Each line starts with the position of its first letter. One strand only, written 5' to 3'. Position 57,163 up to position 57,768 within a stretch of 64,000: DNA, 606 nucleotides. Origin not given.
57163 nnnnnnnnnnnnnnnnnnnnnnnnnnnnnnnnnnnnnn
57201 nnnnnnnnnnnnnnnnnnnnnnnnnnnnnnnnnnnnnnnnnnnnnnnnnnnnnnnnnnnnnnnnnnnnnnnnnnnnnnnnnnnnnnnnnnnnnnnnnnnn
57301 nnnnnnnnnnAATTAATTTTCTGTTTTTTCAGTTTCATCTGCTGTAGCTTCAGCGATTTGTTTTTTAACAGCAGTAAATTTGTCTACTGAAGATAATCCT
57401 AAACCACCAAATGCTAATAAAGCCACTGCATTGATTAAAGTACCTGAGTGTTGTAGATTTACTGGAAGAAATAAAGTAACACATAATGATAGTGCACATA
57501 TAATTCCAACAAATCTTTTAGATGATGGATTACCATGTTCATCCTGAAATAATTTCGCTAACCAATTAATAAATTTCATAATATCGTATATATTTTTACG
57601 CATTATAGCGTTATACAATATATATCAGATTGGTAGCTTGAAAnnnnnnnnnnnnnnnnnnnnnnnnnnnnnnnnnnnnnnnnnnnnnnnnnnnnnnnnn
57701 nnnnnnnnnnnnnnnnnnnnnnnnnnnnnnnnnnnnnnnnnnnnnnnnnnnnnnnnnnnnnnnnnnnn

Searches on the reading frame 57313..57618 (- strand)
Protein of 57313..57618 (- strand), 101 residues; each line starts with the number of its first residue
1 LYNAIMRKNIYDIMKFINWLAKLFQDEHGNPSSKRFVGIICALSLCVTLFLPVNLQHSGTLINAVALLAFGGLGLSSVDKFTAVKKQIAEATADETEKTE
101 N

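Call 42: search_protein_families(library=pfam, proteins=[window:57313-57618:-], max_evalue=0.01)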
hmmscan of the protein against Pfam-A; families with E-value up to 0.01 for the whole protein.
window:57313-57618:- (101 aa): 1 family
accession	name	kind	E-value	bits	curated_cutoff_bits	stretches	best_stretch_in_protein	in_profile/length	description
PF17628.7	IncD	-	0.0094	16.2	27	0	15-70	16-71/141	Inclusion membrane protein D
